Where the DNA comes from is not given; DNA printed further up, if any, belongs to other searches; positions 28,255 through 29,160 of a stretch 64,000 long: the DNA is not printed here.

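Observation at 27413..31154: A PRTase + DprA-like + SF1-helicase cassette splits pheS from pheT: possible ShosTA/PsyrTA-like TA/defence module rather than competence genes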

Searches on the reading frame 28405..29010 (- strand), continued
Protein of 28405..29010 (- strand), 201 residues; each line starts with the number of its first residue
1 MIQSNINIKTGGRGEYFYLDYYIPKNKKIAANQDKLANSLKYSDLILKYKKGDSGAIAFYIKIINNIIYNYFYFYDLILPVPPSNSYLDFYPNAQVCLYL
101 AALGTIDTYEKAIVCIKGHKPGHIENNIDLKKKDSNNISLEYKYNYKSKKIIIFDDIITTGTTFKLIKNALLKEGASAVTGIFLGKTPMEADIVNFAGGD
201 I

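Call 41: search_protein_families(library=padloc, alignment_id=A2, max_evalue=0.00001)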
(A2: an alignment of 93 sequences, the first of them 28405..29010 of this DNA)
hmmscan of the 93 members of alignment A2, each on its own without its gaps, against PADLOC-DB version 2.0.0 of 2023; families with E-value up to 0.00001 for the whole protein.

A. member 1, window:28405-29010:- (201 aa): 2 families
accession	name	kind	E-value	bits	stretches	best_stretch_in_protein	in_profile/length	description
PDLC03962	ShosT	-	1.6e-17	62.2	1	11-188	55-212/237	-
PDLC03928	PsyrT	-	3.5e-06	23.6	1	111-188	608-685/689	-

B. families by the number of members that match (of 93 scanned): 29 families (the first 25 are shown)
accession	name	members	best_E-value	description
PDLC03962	ShosT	93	2.1e-28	-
PDLC03928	PsyrT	73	5.6e-92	-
PDLC02935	PRTase_III-A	4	1.5e-06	-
PDLC03012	ShosT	3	4.2e-06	-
PDLC02864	DpdF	2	2.6e-99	DpdF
PDLC02861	DpdF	2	3.6e-90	DpdF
PDLC02870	DpdF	2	2e-80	DpdF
PDLC02868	DpdF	2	1.5e-74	DpdF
PDLC02865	DpdF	2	1.3e-49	DpdF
PDLC02859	DpdF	2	1.1e-48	DpdF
PDLC01089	C3a193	2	3.3e-47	poss. alt. Cas3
PDLC02855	DpdF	2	1.1e-43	DpdF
PDLC02872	DpdF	2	1.9e-42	DpdF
PDLC02857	DpdF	2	5.1e-32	DpdF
PDLC04783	PDC-M72A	2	2.6e-27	-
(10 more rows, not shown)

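Call 83: search_solved_structures(query=A1, max_evalue=10, show_alignments=4)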
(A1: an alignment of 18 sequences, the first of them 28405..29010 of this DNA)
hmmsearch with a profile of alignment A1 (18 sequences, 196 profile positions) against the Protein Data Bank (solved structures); distinct sequences matched with E-value up to 10: 61 (the best 60 are shown).
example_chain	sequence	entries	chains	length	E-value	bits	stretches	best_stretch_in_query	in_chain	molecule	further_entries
4twb_A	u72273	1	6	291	0.0016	21.4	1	122-178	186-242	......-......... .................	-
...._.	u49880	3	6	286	0.0021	21.1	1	126-184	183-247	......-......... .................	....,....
3mbi_A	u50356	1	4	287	0.0022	21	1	126-184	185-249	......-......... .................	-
3ohp_A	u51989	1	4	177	0.0037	20.3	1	139-176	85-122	Hypoxanthine phosphoribosyltransferase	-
4rqa_A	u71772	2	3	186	0.0044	20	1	141-177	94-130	Hypoxanthine phosphoribosyltransferase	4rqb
6bo7_A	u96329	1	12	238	0.0047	19.9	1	133-192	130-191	Hypoxanthine phosphoribosyltransferase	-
5ipf_A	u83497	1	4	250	0.0056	19.7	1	139-190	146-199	Hypoxanthine-guanine phosphoribosyltransferase (HGPRT)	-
1u9y_A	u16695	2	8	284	0.0083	19.1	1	135-177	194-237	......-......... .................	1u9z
1cjb_A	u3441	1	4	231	0.012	18.6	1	134-192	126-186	PROTEIN (HYPOXANTHINE-GUANINE PHOSPHORIBOSYLTRANSFERASE)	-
3ozf_A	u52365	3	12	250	0.014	18.4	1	134-192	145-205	Hypoxanthine-guanine-xanthine phosphoribosyltransferase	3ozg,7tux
2vfa_A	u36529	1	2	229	0.015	18.3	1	137-192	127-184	HYPOXANTHINE-GUANINE-XANTHINE PHOSPHORIBOSYLTRANSFERASE, HYPOXANTHINE-GUANINE PHOSPHORIBOS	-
2geb_A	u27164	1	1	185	0.019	17.9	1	127-174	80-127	Hypoxanthine-guanine phosphoribosyltransferase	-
1vdm_A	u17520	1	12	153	0.02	17.8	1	132-176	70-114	purine phosphoribosyltransferase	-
1r3u_A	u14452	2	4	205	0.023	17.7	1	127-174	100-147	Hypoxanthine-guanine phosphoribosyltransferase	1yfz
6igs_A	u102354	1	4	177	0.03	17.3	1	137-166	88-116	Hypoxanthine phosphoribosyltransferase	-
8zvb_A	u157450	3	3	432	0.78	12.7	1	142-177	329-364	ShosT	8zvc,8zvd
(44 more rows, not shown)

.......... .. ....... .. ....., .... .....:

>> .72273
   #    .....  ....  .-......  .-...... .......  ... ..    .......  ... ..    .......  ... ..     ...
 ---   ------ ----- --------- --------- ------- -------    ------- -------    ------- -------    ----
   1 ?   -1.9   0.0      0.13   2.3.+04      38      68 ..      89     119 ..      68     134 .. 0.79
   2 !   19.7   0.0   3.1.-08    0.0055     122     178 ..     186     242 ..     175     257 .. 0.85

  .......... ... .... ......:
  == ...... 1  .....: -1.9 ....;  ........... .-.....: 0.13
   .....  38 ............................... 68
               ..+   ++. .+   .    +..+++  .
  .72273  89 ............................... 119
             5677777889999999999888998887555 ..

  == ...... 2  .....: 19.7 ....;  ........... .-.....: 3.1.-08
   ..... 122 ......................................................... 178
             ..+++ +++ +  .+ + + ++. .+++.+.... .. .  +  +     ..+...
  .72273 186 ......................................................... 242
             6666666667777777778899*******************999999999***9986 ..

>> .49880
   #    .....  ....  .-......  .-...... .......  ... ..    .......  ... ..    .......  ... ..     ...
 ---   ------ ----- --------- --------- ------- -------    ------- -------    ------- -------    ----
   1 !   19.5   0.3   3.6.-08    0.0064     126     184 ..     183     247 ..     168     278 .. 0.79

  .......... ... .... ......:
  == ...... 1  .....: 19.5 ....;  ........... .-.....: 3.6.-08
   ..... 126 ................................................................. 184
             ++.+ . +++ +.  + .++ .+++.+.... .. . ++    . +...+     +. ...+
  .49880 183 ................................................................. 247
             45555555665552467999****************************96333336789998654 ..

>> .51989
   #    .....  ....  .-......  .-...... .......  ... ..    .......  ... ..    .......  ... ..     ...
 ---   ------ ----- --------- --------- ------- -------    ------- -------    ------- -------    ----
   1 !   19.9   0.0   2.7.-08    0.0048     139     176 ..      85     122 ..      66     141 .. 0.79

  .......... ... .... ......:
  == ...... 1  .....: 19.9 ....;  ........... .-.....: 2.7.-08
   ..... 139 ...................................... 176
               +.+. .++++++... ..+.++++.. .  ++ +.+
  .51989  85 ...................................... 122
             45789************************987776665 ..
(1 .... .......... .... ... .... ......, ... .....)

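Call 85: find_encoding_contigs(protein=P0156, flank=5000, max_places=3)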
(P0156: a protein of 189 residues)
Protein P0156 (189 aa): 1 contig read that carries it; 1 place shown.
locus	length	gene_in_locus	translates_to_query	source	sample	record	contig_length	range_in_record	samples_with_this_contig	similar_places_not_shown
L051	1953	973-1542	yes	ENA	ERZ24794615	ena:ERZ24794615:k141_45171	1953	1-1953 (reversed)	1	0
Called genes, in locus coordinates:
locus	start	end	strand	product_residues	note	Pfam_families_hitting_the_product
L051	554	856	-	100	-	-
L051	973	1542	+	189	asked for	-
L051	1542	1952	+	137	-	?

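Call 86: search_protein_families(library=padloc, proteins=[L051:1542-1952:+, P0156, P0158, P0177, P0154, P0164, P0160, P0155], max_evalue=0.01)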
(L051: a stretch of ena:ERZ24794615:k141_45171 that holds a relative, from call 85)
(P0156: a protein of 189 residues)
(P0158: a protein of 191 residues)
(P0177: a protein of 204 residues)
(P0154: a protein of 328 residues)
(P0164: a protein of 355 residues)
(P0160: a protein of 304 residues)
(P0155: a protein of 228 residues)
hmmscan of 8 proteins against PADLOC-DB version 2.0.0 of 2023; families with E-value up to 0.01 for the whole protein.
L051:1542-1952:+ (137 aa): 3 families
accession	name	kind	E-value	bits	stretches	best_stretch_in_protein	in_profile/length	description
PDLC03961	ShosA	-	1.2e-13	49.1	1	10-132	14-130/303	-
PDLC03927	PsyrA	-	3.5e-10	37.5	1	75-131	87-145/398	-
PDLC02997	ShosA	-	4.5e-06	24.1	1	62-129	75-142/327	-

P0156 (189 aa): 3 families
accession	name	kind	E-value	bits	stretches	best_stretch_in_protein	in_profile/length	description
PDLC03962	ShosT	-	2.9e-11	41.7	1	33-188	59-212/237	-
PDLC03928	PsyrT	-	6e-06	22.8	1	69-188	560-685/689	-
PDLC02935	PRTase_III-A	-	0.0012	16.3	1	26-174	9-154/290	-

P0158 (191 aa): 2 families
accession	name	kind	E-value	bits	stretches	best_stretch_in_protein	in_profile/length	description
PDLC03962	ShosT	-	6.2e-15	53.7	1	7-190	36-211/237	-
PDLC02935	PRTase_III-A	-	8.8e-05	20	1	59-175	61-153/290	-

P0177 (204 aa): 2 families
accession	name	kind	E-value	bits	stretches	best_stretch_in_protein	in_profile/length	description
PDLC03962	ShosT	-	3.5e-13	48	1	30-200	62-212/237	-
PDLC03928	PsyrT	-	0.0016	14.8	1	116-182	604-668/689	-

P0154 (328 aa): 3 families
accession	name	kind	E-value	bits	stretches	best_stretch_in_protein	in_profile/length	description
PDLC03962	ShosT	-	6.4e-24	83.1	1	145-324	18-212/237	-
PDLC03928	PsyrT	-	1.6e-09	34.7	1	181-324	542-685/689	-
PDLC03012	ShosT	-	0.0007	16.7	1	278-325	321-367/427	-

P0164 (355 aa): 2 families
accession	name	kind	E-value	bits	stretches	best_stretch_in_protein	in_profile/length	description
PDLC03962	ShosT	-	4.4e-13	47.7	1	171-345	22-214/237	-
PDLC03928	PsyrT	-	4.4e-08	29.9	1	215-345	556-687/689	-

P0160 (304 aa): 4 families
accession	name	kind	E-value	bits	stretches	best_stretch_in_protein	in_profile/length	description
PDLC03962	ShosT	-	6.3e-23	79.9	1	34-204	66-234/237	-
PDLC03928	PsyrT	-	1.4e-05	21.6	1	68-183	578-686/689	-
PDLC02935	PRTase_III-A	-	0.00017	19.1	1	62-170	76-155/290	-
PDLC03012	ShosT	-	0.0023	15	1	111-178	296-363/427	-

P0155 (228 aa): 5 families
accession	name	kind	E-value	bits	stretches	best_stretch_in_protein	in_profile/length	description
PDLC03928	PsyrT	-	8e-16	55.5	1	87-226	554-687/689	-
PDLC03962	ShosT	-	1.7e-14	52.2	1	43-224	46-212/237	-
PDLC02931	PRTase_III-A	-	6.6e-05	20.7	1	141-220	91-172/267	-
PDLC02935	PRTase_III-A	-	0.0001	19.7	1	90-210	63-154/290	-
PDLC02866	DpdF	-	0.0016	16.1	1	186-220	217-251/255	DpdF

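Call 87: search_protein_families(library=pfam, proteins=[L051:1542-1952:+, L051:554-856:-, P0154, P0164, P0160, P0165, P0166, P0155], max_evalue=0.01)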
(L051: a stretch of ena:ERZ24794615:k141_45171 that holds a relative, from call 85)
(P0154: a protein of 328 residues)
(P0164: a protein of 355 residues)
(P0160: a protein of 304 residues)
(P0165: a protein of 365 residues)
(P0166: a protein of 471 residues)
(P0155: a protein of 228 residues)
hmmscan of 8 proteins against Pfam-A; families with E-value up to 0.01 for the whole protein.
L051:1542-1952:+ (137 aa): 1 family
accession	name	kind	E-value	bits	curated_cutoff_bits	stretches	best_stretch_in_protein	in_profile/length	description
PF02481.21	DNA_processg_A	-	4.1e-10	39.7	29.6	1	78-132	3-59/212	DNA recombination-mediator protein A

L051:554-856:- (100 aa): 0 families

P0154 (328 aa): 1 family
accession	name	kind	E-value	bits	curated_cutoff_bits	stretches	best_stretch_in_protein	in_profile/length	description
PF00156.33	Pribosyltran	-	3e-05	23.8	26.3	1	233-313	43-116/158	Phosphoribosyl transferase domain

P0164 (355 aa): 1 family
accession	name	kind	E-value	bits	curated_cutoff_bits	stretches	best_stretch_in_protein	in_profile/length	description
PF00156.33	Pribosyltran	-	0.00032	20.5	26.3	1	271-335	57-119/158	Phosphoribosyl transferase domain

P0160 (304 aa): 3 families
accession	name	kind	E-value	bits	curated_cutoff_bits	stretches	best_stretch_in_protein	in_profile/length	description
PF00156.33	Pribosyltran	-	1.4e-09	37.9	26.3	1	121-191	64-136/158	Phosphoribosyl transferase domain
PF24390.1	PRTase-CE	-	0.0066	16.8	27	0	71-168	67-127/253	PRTase-CE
PF14681.12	UPRTase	-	0.009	15.9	27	0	140-174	118-152/206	Uracil phosphoribosyltransferase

P0165 (365 aa): 1 family
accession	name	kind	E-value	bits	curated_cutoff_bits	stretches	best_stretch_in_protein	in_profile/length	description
PF00156.33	Pribosyltran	-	6.1e-07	29.3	26.3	1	128-176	74-122/158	Phosphoribosyl transferase domain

P0166 (471 aa): 1 family
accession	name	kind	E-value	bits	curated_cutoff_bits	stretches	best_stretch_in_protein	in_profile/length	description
PF00156.33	Pribosyltran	-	9.3e-05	22.2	26.3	1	307-387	42-118/158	Phosphoribosyl transferase domain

P0155 (228 aa): 4 families
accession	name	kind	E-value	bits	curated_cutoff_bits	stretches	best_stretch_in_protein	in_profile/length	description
PF00156.33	Pribosyltran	-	1e-07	31.8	26.3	1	168-220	78-123/158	Phosphoribosyl transferase domain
PF18912.6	DZR_2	-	1.1e-06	28.7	27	1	11-40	2-31/56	Double zinc ribbon domain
PF14681.12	UPRTase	-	9.4e-05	22.4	27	1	156-216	92-152/206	Uracil phosphoribosyltransferase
PF24390.1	PRTase-CE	-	0.0029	18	27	1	158-212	78-133/253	PRTase-CE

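Call 92: find_related_loci(query=A6, collection=metagenome_contigs, flank=7000)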
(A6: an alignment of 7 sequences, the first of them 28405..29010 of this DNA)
Query A6 (201 aa) in metagenome_contigs; peptide patterns used: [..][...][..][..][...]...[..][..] (x = any residue, [..] = any of these).
600 stretches matched a pattern (row limit reached: there are more); 241 encode a relative of the query (tblastn E <= 1e-3); the best 80 are kept; 80 distinct loci.
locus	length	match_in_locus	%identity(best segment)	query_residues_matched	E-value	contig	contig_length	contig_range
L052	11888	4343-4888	57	7-190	1e-62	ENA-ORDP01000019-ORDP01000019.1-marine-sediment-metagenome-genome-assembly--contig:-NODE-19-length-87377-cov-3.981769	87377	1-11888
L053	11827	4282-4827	57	7-190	4e-62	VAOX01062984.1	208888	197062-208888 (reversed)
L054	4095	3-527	56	15-191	1e-50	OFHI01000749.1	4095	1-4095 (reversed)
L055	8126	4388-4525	57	145-190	2e-11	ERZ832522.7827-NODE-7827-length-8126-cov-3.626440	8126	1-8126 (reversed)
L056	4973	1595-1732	54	145-190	5e-11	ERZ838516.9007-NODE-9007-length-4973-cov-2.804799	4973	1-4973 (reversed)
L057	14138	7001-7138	54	145-190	9e-11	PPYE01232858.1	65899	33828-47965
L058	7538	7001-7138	54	145-190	9e-11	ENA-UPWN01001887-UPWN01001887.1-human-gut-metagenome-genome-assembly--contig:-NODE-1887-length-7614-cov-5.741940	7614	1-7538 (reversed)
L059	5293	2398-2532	51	146-190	3e-10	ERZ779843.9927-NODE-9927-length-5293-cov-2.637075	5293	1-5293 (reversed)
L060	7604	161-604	32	39-187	4e-10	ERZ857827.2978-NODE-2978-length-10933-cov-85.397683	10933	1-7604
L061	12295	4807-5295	28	16-187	8e-10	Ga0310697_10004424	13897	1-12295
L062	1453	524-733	38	116-187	1e-9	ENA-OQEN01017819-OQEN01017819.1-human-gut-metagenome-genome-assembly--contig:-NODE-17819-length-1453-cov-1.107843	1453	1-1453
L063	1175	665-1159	33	17-187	1e-9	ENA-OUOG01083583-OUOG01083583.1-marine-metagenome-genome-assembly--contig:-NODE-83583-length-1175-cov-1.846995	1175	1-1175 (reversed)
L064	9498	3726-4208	25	19-187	3e-9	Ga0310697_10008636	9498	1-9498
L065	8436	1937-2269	27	77-187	2e-8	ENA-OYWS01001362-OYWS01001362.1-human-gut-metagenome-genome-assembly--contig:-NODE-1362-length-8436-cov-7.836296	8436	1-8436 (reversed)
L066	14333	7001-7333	27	77-187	2e-8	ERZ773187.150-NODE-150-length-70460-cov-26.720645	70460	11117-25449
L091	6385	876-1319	27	43-187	4e-7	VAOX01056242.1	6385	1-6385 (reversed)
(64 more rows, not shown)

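Call 95: search_protein_families(library=pfam, proteins=[L057:224-4177:+, L057:4805-5272:+, L057:5259-5753:+, L057:5750-6259:+, L057:8745-9245:+, L057:9359-10378:-, L057:13141-13983:-, L061:2372-4552:+, L061:1398-2369:+, L091:3436-5595:-], max_evalue=0.001)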
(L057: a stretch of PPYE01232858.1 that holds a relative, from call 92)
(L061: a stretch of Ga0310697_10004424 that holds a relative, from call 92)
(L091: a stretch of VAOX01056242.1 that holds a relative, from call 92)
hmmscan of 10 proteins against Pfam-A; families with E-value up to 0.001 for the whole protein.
L057:224-4177:+ (1317 aa): 2 families
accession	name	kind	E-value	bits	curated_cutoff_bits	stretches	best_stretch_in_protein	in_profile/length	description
PF22775.2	GA_3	-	1.7e-05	25.7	27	0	730-797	5-69/100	GA-like domain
PF06605.17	Prophage_tail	-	0.0004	20.6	31.3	0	105-170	20-76/250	Prophage endopeptidase tail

L057:4805-5272:+ (155 aa): 1 family
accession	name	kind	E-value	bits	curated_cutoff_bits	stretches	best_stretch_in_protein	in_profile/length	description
PF05105.17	Phage_holin_4_1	-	6.3e-06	26.7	22.2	1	17-112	5-94/116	Bacteriophage holin family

L057:5259-5753:+ (164 aa): 1 family
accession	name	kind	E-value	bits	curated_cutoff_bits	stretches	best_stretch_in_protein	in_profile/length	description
PF01510.30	Amidase_2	-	9.4e-17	62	26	1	3-125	4-122/131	N-acetylmuramoyl-L-alanine amidase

L057:5750-6259:+ (169 aa): 0 families

L057:8745-9245:+ (166 aa): 6 families
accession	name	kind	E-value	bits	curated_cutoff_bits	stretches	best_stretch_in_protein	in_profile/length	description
PF13419.12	HAD_2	-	4e-21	76.4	23.8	1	36-135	76-177/178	Haloacid dehalogenase-like hydrolase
PF00702.32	Hydrolase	-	1.8e-14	55.1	26.4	1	38-130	97-191/191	haloacid dehalogenase-like hydrolase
PF13242.12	Hydrolase_like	-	4.2e-07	30.2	22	1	92-156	3-70/75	HAD-hyrolase-like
PF12710.13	HAD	-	1.7e-06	29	27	0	44-123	87-185/189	haloacid dehalogenase-like hydrolase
PF08645.17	PNK3P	-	2.9e-06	27.5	22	1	5-105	3-107/161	Polynucleotide kinase 3 phosphatase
PF12689.13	Acid_PPase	-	0.00074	19.8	27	0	4-139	5-153/169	Acid Phosphatase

L057:9359-10378:- (339 aa): 1 family
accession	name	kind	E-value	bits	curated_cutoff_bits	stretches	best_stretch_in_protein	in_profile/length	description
PF02601.20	Exonuc_VII_L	-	2.3e-10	40.9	35.9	1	196-317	58-176/315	Exonuclease VII, large subunit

L057:13141-13983:- (280 aa): 1 family
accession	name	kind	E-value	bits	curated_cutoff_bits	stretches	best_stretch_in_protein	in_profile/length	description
PF00271.37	Helicase_C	-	1.2e-14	54.9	23.5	1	111-219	2-110/110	Helicase conserved C-terminal domain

L061:2372-4552:+ (726 aa): 1 family
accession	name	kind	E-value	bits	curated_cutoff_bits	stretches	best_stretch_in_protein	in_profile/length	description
PF00156.33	Pribosyltran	-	0.00028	20.7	26.3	1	668-706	86-125/158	Phosphoribosyl transferase domain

L061:1398-2369:+ (323 aa): 1 family
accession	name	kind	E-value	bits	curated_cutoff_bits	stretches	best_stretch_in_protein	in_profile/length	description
PF08797.16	HIRAN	-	0.00022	21.4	24.7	1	210-291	5-73/96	HIRAN domain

L091:3436-5595:- (719 aa): 4 families
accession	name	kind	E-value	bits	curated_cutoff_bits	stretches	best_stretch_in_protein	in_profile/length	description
PF00271.37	Helicase_C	-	1.8e-15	57.6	23.5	1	544-656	2-110/110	Helicase conserved C-terminal domain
PF00176.29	SNF2-rel_dom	-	4.8e-14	52.6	24.9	1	216-447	16-215/290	SNF2-related domain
PF00270.35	DEAD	-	3.2e-08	33.9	26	1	206-371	3-134/167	DEAD/DEAH box helicase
PF04851.21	ResIII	-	4.9e-08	33.5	22.5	1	207-367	8-140/164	Type III restriction enzyme, res subunit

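Call 102: search_dna_similar(query=window:28405-29010:-, collection=phages, mode=protein, max_evalue=0.001, max_rows=15)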
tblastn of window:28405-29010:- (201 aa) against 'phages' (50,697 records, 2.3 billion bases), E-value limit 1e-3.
No match.

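Call 103: search_dna_similar(query=window:28405-29010:-, collection=plasmids, mode=protein, max_evalue=0.001, max_rows=15)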
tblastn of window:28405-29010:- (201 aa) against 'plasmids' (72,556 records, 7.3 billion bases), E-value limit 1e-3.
No match.
